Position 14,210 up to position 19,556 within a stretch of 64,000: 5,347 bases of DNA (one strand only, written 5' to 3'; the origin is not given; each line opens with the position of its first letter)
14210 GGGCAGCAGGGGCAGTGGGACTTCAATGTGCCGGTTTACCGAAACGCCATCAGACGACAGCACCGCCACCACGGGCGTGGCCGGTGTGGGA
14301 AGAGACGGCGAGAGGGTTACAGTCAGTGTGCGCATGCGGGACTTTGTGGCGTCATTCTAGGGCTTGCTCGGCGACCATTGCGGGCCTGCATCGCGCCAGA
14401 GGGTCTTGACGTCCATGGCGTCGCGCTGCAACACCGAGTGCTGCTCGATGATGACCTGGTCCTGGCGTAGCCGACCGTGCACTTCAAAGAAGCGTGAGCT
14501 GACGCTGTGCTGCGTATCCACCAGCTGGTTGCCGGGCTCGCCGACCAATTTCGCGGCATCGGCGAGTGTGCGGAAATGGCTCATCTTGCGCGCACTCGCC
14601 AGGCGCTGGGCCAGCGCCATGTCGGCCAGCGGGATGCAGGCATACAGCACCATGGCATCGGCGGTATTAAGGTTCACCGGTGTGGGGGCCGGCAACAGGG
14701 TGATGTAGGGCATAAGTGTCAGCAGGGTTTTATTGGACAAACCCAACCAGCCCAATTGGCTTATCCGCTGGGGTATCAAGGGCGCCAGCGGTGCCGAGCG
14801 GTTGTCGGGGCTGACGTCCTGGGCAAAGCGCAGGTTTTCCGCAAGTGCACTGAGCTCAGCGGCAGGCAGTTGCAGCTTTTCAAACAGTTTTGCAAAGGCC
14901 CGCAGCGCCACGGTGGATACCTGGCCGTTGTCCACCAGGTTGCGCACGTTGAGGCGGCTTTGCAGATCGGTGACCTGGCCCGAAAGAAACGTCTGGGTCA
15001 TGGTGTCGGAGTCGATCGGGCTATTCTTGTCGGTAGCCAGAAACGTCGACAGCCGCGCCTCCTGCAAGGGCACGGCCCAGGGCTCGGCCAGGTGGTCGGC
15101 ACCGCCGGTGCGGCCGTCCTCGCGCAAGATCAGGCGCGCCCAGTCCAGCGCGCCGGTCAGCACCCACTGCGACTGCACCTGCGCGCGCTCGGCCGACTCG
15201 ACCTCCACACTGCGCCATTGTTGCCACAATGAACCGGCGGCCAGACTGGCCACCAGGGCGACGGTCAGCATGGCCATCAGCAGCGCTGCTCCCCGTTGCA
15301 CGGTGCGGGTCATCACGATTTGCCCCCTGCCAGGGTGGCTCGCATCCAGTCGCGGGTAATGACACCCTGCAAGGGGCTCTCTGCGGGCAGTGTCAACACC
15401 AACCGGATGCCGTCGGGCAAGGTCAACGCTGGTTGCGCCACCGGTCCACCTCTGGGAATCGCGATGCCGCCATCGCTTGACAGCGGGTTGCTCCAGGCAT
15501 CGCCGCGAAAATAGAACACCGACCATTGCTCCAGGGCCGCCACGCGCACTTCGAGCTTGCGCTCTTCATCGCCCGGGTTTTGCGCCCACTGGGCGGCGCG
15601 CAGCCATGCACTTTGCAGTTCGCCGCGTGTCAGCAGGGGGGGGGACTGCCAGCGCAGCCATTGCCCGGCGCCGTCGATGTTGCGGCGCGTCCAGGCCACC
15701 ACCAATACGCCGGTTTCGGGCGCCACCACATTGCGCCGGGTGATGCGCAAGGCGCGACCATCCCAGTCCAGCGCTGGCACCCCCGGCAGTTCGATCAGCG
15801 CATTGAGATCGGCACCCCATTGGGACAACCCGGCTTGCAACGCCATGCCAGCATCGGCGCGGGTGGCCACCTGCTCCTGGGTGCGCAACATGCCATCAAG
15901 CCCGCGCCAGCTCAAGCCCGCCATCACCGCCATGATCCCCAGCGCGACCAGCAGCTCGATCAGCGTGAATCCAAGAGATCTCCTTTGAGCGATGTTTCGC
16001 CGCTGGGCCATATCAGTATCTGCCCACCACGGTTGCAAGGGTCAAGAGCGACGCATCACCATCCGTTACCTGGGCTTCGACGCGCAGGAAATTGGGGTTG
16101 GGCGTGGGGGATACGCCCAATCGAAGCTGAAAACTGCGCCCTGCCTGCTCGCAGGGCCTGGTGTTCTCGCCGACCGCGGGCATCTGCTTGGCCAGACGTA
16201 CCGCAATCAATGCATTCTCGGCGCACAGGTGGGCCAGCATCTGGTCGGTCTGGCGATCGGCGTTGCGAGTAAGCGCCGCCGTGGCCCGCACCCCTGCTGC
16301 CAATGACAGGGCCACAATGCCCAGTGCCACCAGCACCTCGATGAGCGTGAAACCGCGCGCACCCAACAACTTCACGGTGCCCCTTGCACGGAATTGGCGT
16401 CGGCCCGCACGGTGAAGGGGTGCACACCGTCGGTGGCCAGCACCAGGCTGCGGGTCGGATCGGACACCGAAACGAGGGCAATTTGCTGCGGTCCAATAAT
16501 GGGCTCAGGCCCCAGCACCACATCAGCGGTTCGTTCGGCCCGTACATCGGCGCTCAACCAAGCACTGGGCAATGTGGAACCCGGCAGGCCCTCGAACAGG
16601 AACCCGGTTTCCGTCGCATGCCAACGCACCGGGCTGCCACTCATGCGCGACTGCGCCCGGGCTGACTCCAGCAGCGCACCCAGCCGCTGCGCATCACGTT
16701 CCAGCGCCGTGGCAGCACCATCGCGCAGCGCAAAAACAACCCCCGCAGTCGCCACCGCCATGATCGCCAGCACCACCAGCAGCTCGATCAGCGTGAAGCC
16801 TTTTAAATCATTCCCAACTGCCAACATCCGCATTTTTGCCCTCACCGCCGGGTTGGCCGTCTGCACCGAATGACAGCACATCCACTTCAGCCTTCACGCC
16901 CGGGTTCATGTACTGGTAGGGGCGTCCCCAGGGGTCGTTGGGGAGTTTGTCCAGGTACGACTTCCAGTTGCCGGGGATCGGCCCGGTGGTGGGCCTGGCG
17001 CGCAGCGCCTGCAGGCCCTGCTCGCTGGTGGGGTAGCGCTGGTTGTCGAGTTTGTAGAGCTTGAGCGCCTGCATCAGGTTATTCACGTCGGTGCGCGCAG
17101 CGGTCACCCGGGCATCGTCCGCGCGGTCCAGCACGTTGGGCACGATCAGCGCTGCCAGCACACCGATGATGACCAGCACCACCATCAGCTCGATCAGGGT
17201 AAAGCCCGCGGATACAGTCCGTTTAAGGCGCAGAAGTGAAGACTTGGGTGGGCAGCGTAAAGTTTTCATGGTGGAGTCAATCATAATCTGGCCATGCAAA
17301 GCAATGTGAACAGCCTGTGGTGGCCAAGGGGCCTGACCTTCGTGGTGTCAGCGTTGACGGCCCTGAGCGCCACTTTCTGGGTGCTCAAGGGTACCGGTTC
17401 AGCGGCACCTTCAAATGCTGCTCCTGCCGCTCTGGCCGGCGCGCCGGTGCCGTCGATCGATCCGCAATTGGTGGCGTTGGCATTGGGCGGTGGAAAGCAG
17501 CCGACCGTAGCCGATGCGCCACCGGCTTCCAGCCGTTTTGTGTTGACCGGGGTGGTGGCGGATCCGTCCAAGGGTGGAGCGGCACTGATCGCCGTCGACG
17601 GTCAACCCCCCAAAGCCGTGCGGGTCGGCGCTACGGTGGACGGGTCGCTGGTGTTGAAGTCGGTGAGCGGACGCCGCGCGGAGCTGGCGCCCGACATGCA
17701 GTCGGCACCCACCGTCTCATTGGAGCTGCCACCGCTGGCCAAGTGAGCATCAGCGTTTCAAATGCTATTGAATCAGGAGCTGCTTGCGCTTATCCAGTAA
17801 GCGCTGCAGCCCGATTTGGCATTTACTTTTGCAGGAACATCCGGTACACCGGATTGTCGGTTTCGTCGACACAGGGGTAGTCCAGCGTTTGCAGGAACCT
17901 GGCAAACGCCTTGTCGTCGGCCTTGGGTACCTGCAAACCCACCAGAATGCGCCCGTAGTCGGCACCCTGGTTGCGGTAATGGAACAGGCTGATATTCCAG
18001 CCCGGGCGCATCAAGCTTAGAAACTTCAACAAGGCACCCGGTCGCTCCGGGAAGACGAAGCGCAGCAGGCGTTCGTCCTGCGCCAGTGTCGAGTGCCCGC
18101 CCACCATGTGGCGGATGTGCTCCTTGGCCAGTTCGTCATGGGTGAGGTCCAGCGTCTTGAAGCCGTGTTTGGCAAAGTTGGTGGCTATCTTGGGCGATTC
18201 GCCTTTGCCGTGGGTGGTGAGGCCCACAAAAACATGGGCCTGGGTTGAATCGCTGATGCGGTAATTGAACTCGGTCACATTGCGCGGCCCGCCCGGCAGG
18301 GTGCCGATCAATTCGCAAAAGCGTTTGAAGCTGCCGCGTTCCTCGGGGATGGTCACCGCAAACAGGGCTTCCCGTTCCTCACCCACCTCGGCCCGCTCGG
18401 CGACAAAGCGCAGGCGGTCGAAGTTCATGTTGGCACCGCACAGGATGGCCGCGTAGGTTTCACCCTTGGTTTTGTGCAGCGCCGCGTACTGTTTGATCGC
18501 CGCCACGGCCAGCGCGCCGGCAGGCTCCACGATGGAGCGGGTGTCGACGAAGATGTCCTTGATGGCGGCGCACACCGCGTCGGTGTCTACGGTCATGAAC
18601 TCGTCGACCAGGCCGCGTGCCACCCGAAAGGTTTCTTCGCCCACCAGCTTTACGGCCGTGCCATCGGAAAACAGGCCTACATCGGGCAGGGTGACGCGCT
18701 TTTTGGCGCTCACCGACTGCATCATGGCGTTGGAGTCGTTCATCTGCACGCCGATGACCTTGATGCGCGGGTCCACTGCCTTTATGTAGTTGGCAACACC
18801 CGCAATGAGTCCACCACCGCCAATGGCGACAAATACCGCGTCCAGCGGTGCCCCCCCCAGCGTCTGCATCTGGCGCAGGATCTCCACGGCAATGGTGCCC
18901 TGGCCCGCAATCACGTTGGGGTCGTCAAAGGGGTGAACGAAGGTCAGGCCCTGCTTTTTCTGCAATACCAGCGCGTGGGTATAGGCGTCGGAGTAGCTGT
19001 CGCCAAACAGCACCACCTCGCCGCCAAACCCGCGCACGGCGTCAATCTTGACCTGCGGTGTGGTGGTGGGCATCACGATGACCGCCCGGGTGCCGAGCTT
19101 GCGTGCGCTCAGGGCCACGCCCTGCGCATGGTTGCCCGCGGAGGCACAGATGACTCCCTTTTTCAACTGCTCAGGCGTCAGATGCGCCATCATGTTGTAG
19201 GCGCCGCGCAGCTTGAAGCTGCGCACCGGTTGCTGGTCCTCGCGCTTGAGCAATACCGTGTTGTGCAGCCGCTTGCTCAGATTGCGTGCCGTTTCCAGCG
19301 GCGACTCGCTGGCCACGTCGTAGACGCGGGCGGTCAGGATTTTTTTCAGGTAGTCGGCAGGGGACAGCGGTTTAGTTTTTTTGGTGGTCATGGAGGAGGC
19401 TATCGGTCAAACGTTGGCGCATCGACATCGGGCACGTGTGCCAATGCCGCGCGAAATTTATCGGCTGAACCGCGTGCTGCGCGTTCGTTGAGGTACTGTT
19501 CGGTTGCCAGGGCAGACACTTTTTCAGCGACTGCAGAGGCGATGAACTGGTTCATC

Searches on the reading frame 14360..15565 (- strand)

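Call 68: search_protein_families(library=pfam, proteins=[window:14360-15565:-], max_evalue=0.00001)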
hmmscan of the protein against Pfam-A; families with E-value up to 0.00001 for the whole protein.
window:14360-15565:- (402 aa): 2 families
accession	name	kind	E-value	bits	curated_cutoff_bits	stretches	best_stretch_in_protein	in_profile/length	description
PF03934.19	T2SSK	-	9.7e-10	39.1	24.2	1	297-355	1-62/63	Type II secretion system (T2SS), protein K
PF21687.3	T2SSK_1st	-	3.1e-08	34.7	26.2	1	203-293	1-107/107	Type II secretion system (T2SS), protein K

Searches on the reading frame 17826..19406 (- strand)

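Call 68: search_protein_families(library=pfam, proteins=[window:17826-19406:-], max_evalue=0.00001)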
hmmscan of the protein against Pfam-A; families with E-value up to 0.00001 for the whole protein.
window:17826-19406:- (527 aa): 2 families
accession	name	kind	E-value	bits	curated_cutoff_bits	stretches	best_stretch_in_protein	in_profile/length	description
PF00291.31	PALP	-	2.5e-76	257.3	35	1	34-324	7-295/295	Pyridoxal-phosphate dependent enzyme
PF00585.24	Thr_dehydrat_C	-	2.9e-47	158.9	27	2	442-525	7-91/91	C-terminal regulatory domain of Threonine dehydratase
